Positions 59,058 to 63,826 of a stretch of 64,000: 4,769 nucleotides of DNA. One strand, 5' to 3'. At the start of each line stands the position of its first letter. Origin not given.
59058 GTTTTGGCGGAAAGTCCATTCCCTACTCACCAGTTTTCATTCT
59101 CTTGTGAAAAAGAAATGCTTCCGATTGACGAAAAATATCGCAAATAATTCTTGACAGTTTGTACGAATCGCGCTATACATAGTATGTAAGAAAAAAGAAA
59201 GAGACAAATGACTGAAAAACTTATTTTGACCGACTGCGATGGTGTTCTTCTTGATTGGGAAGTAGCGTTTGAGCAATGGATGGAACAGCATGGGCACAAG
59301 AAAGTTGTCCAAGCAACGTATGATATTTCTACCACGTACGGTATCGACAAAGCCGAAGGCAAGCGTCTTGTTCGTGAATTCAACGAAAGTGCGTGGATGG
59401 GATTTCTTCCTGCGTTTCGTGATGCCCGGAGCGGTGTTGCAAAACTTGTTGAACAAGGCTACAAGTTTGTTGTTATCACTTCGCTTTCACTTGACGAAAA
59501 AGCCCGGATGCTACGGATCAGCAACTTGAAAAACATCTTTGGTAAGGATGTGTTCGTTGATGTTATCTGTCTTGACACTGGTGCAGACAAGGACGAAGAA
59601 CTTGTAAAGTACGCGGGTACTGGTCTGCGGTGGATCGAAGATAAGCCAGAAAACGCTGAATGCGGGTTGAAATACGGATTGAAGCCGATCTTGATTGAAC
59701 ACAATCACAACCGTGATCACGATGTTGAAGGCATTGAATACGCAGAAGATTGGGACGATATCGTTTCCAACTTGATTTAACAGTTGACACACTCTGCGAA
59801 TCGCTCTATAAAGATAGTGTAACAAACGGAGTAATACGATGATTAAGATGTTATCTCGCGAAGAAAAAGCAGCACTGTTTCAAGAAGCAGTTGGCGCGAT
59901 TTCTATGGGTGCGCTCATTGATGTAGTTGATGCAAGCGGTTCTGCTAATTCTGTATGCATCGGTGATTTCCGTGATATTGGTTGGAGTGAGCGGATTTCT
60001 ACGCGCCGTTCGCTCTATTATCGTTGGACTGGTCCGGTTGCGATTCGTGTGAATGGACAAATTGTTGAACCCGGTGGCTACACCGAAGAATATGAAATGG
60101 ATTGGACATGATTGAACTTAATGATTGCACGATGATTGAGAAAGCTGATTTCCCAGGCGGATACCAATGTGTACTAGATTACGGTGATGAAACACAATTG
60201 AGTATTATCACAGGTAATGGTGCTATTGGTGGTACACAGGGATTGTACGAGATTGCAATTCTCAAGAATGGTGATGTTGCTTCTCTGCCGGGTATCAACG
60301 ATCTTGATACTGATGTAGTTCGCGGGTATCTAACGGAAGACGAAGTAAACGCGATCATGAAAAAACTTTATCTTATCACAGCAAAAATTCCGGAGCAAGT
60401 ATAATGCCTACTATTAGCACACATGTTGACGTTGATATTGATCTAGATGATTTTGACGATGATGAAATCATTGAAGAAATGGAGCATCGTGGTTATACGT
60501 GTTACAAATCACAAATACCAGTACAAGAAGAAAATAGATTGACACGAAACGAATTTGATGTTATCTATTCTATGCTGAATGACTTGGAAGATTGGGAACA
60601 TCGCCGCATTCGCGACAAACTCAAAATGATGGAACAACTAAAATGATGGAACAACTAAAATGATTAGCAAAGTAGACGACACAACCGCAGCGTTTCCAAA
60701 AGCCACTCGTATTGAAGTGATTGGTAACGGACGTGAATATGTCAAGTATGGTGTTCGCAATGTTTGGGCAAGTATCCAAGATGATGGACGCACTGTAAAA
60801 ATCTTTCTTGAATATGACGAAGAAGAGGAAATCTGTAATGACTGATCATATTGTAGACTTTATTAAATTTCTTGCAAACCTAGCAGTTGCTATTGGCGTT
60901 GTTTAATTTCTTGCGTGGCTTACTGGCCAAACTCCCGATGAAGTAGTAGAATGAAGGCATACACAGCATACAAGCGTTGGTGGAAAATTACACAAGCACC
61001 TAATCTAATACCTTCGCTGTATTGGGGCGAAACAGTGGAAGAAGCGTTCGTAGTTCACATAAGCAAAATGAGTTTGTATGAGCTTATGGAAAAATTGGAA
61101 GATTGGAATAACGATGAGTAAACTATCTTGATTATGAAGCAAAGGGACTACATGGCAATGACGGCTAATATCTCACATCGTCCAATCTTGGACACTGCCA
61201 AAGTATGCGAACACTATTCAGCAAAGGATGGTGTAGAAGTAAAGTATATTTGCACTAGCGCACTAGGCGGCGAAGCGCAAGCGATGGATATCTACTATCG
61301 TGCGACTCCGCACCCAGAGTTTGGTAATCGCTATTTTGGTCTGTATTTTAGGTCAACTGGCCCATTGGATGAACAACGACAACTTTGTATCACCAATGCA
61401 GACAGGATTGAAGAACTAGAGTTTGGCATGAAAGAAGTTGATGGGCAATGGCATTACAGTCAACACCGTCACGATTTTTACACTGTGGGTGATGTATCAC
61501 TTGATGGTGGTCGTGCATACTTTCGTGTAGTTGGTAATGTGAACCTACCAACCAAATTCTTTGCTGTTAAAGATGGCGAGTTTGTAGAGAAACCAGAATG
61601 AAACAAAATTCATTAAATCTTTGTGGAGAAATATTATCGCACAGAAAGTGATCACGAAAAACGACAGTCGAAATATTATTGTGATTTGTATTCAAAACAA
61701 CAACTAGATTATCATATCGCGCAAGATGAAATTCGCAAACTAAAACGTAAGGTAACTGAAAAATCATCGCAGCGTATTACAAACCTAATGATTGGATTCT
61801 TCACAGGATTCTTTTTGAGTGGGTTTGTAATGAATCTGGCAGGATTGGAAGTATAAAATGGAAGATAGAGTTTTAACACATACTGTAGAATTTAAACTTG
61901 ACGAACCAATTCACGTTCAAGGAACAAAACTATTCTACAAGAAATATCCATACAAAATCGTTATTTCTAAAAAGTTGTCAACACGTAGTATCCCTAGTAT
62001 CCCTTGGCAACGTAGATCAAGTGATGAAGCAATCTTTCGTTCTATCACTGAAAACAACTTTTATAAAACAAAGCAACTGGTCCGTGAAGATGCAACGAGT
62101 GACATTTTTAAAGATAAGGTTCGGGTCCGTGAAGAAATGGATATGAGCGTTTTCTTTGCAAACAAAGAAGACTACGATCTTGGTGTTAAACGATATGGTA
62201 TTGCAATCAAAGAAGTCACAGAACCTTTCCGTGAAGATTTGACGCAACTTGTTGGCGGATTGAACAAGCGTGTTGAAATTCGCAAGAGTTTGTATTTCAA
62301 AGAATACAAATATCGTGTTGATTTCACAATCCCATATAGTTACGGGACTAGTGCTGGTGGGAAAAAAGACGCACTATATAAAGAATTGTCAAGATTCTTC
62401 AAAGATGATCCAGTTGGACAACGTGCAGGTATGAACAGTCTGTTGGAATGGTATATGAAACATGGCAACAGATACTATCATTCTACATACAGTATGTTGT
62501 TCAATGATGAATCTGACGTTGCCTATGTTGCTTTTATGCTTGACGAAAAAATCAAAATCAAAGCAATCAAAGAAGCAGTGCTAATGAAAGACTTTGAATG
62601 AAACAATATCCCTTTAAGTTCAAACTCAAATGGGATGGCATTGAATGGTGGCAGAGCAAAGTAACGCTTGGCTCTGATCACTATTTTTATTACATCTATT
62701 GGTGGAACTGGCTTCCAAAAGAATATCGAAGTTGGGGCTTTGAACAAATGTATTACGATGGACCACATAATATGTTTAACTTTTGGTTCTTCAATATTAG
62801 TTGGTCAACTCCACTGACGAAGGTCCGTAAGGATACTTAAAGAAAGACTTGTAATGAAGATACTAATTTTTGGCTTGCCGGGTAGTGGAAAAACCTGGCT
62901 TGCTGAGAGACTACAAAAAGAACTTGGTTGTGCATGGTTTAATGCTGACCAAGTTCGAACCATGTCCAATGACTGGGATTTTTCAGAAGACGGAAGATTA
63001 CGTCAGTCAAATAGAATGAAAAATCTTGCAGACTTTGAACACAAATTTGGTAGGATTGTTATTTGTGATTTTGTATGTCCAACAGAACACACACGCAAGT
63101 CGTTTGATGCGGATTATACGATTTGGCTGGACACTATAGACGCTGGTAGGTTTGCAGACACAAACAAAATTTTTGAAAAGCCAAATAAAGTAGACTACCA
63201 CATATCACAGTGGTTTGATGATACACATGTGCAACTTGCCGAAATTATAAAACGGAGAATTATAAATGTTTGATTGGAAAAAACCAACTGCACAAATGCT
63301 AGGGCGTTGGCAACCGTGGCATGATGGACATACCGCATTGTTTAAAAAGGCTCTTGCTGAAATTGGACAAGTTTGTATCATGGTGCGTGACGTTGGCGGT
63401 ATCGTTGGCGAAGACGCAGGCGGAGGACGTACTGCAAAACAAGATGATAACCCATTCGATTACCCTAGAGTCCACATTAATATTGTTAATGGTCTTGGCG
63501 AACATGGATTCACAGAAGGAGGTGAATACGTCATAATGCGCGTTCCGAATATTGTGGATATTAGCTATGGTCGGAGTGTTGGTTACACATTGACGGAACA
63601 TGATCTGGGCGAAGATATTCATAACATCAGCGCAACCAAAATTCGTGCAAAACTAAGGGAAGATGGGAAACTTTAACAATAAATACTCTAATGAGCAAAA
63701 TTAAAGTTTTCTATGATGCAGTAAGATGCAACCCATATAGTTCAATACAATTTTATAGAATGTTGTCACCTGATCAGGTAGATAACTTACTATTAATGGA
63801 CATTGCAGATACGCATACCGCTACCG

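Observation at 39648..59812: Early promoters carry a CcrM/GcrA-type GANTC site at a fixed position in the -35/-10 spacer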

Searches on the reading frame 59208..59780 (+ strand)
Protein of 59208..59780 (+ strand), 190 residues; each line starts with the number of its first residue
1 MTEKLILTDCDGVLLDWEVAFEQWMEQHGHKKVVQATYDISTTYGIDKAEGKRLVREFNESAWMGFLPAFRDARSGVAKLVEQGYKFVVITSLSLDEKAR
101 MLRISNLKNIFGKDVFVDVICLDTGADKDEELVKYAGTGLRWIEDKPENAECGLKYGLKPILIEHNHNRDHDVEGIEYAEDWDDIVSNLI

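Call 9: search_protein_families(library=pfam, proteins=[window:59208-59780:+])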
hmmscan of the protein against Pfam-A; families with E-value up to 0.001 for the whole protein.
window:59208-59780:+ (190 aa): 0 families

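Call 26: search_protein_families(library=phrogs, proteins=[window:59208-59780:+])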
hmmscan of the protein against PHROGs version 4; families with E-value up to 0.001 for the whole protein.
window:59208-59780:+ (190 aa): 1 family
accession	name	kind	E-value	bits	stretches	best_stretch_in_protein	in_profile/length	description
phrog_420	-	unknown function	7.1e-33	115.2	1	2-188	12-201/267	unknown function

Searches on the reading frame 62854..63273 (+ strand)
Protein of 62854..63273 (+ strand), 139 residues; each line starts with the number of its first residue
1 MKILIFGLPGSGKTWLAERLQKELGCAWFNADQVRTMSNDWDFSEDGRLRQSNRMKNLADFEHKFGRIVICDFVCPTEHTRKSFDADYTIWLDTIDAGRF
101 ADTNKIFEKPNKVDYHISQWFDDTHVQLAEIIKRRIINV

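Call 62: search_protein_families(library=pfam, proteins=[window:62854-63273:+], max_evalue=10)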
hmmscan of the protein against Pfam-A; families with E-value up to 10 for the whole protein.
window:62854-63273:+ (139 aa): 19 families
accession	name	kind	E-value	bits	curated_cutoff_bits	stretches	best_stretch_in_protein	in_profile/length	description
PF01583.26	APS_kinase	-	4.4e-08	33.7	21.1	1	3-83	5-91/152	Adenylylsulphate kinase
PF13238.12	AAA_18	-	2e-07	32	29.4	1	3-81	1-88/128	AAA domain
PF13671.12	AAA_33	-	4.8e-06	27.4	27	1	3-82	2-86/143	AAA domain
PF13521.12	AAA_28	-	5.7e-06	27.1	27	1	2-57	1-55/164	AAA domain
PF13207.12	AAA_17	-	0.00034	21.3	27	1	6-31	1-26/136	AAA domain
PF08433.16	KTI12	-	0.0015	18.5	22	1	3-72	4-77/271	Chromatin associated protein KTI12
PF00004.35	AAA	-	0.0017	19.2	21.2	1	3-42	1-39/131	ATPase family associated with various cellular activities (AAA)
PF13401.12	AAA_22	-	0.0024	18.6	27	1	3-25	8-30/130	AAA domain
PF06414.18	Zeta_toxin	-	0.0046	16.9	22.3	1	3-38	19-58/199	Zeta toxin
PF07728.20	AAA_5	-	0.0056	17.1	22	1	3-29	2-29/139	AAA domain (dynein-related subfamily)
PF01078.27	Mg_chelatase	-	0.022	14.6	20.3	1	2-24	24-46/207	Magnesium chelatase, subunit ChlI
PF13189.12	Cytidylate_kin2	-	0.043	14.4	28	1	4-65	3-63/176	Cytidylate kinase-like family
PF20720.3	nSTAND3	-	0.054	13.6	27.2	1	3-24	20-41/155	Novel STAND NTPase 3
PF13479.12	AAA_24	-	0.064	13.5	27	1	2-26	4-28/195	AAA domain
PF13191.12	AAA_16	-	0.075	14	32.6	1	3-25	27-49/167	AAA ATPase domain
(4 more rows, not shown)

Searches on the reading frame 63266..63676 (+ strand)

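Call 62: search_protein_families(library=pfam, proteins=[window:63266-63676:+], max_evalue=10)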
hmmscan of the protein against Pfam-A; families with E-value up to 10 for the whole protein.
window:63266-63676:+ (136 aa): 2 families
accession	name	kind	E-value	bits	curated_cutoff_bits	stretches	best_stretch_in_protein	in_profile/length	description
PF01467.32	CTP_transf_like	-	0.0049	17.5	21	1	13-40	4-32/133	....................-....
PF01747.23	ATP-sulfurylase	-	0.017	15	24.3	1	15-46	28-57/212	ATP-sulfurylase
